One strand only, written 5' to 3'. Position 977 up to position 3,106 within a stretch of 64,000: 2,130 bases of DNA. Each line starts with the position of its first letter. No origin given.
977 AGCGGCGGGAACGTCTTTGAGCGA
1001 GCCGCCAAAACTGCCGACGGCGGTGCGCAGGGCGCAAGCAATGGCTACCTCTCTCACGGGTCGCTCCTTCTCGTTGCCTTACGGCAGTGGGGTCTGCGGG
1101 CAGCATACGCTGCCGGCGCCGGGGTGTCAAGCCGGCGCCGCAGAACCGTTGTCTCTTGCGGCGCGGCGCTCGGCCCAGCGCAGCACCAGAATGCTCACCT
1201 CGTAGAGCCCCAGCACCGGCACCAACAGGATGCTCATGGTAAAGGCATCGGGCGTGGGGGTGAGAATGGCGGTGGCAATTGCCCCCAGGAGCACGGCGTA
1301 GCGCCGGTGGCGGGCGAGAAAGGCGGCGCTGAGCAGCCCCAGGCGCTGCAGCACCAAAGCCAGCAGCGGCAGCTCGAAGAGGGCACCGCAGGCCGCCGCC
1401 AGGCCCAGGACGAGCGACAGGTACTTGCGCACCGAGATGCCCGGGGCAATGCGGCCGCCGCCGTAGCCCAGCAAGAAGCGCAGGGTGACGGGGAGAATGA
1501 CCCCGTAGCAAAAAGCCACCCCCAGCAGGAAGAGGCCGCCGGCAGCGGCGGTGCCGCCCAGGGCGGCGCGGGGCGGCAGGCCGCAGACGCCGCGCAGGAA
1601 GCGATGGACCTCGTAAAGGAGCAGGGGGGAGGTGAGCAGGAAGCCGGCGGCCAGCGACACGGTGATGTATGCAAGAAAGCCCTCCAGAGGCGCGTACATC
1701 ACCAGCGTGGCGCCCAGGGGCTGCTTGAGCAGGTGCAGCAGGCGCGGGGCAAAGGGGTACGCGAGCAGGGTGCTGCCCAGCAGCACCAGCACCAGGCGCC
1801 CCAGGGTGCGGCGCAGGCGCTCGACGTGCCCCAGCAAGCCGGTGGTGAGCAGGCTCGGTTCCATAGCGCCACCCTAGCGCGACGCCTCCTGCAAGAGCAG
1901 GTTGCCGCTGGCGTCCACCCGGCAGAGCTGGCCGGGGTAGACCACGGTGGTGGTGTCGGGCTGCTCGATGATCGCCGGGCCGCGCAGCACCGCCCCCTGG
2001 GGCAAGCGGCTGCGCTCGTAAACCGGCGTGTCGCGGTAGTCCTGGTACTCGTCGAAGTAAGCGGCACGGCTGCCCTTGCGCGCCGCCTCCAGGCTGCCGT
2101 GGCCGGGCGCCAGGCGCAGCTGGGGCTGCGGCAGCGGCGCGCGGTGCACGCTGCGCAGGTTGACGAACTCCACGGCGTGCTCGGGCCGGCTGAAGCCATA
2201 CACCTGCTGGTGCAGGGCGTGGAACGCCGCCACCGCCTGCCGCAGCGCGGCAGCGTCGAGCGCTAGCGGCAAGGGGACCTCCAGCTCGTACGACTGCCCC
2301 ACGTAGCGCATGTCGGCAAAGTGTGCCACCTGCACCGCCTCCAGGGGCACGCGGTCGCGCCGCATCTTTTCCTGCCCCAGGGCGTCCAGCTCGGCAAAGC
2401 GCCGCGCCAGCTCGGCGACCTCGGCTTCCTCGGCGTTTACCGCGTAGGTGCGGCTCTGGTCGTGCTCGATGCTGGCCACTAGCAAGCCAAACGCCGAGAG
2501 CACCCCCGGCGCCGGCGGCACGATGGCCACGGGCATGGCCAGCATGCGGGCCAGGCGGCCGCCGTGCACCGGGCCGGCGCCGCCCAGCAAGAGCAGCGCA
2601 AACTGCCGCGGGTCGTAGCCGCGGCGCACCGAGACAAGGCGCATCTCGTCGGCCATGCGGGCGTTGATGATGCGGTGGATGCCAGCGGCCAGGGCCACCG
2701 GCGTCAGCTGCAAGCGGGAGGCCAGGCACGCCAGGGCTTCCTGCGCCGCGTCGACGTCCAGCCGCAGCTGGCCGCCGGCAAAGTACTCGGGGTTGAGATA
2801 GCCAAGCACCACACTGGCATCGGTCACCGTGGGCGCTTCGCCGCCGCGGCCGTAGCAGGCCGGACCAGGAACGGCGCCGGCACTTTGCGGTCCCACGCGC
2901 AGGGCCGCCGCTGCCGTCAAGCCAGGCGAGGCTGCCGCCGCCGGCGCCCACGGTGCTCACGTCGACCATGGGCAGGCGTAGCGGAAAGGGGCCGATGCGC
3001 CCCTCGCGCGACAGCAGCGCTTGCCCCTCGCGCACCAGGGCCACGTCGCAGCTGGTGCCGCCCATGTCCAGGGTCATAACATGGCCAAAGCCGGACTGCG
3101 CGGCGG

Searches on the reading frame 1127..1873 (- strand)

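Call 66: search_protein_families(library=pfam, proteins=[window:1127-1873:-], max_evalue=0.0001)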
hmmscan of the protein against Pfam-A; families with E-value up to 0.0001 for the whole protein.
window:1127-1873:- (248 aa): 1 family
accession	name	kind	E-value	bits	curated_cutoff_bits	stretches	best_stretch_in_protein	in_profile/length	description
PF00902.23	TatC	-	2.8e-46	158.4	25.1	1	16-219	2-208/208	Sec-independent protein translocase protein (TatC)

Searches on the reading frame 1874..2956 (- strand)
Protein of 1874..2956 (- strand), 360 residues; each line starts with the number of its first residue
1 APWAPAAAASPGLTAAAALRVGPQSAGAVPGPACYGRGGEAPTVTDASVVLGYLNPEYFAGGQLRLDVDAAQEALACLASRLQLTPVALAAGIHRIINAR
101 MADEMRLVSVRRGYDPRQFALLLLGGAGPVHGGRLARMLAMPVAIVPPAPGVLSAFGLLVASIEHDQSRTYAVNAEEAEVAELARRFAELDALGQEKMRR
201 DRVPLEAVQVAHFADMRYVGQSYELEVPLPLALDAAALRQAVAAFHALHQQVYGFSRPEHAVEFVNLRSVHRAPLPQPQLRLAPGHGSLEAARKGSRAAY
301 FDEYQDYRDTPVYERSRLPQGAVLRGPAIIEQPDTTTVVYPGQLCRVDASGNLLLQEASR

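Call 66: search_protein_families(library=pfam, proteins=[window:1874-2956:-], max_evalue=0.0001)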
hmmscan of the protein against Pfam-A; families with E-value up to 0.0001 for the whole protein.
window:1874-2956:- (360 aa): 2 families
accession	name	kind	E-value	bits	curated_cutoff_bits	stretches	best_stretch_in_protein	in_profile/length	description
PF01968.24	Hydantoinase_A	-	1.6e-45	156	22.9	1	16-166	137-290/291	Hydantoinase/oxoprolinase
PF19278.4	Hydant_A_C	-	5.8e-21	75.2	21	1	176-350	7-185/193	Hydantoinase/oxoprolinase C-terminal domain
